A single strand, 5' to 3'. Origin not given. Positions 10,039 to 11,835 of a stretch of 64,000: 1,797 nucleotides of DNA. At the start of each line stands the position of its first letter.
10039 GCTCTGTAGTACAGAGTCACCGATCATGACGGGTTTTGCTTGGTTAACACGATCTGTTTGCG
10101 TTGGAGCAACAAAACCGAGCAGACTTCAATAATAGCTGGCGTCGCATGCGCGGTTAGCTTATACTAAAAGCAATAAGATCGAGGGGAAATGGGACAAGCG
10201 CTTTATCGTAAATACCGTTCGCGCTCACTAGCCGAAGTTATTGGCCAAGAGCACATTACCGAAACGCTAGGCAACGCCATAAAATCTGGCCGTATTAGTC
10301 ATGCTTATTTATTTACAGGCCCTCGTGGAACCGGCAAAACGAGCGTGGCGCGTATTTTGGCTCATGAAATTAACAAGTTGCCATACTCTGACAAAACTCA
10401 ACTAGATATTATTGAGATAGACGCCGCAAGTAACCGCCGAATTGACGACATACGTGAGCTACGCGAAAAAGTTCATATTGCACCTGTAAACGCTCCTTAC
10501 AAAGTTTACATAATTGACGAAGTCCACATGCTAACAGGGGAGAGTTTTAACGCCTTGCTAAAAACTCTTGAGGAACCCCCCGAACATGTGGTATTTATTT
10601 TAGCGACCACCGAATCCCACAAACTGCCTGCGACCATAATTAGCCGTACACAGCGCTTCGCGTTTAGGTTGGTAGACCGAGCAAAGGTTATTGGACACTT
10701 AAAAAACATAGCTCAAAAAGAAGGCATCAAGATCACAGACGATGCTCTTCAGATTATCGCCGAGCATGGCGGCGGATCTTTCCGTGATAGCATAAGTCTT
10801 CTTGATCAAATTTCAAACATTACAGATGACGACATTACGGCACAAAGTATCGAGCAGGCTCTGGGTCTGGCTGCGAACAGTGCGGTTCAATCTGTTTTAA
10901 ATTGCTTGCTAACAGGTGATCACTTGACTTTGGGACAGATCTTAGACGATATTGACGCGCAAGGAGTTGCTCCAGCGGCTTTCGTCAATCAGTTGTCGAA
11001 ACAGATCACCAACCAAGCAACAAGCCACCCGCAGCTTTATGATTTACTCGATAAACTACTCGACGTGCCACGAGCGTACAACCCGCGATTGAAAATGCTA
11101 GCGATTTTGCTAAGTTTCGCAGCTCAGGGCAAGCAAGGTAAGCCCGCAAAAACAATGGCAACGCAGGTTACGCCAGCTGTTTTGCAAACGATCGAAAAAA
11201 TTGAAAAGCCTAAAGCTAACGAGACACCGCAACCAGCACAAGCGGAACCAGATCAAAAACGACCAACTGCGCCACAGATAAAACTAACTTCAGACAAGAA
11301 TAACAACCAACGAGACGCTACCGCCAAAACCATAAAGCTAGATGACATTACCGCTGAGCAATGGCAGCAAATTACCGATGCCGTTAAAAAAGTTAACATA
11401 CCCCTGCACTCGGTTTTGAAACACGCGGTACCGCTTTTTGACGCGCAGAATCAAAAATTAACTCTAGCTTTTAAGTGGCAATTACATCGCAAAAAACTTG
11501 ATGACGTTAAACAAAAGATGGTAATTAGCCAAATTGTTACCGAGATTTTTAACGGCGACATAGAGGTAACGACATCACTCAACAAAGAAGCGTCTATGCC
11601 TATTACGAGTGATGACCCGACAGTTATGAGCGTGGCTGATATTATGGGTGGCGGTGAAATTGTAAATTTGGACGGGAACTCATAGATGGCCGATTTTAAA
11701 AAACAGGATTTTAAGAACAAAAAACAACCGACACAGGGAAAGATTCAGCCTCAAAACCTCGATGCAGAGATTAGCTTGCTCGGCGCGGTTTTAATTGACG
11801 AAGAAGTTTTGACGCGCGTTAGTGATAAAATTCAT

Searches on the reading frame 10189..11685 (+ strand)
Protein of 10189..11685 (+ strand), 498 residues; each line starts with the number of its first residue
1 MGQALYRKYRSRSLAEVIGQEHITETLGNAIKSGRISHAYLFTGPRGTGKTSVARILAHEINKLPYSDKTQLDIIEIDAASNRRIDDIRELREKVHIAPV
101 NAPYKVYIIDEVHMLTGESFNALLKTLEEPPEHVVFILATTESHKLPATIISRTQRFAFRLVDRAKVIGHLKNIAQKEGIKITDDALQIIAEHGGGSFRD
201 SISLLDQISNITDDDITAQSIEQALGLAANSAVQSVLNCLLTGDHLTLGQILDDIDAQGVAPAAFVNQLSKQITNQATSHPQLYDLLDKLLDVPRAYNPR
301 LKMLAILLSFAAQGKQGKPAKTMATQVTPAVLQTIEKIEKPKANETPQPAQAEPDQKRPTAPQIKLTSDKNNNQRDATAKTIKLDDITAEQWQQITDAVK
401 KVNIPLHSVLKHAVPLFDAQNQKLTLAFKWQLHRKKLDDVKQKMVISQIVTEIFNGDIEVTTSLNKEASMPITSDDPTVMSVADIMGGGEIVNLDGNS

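Call 37: find_encoding_contigs(protein=window:10189-11685:+, flank=10000, max_places=1)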
Protein window:10189-11685:+ (498 aa): no gene with exactly this product is on record in the collection.
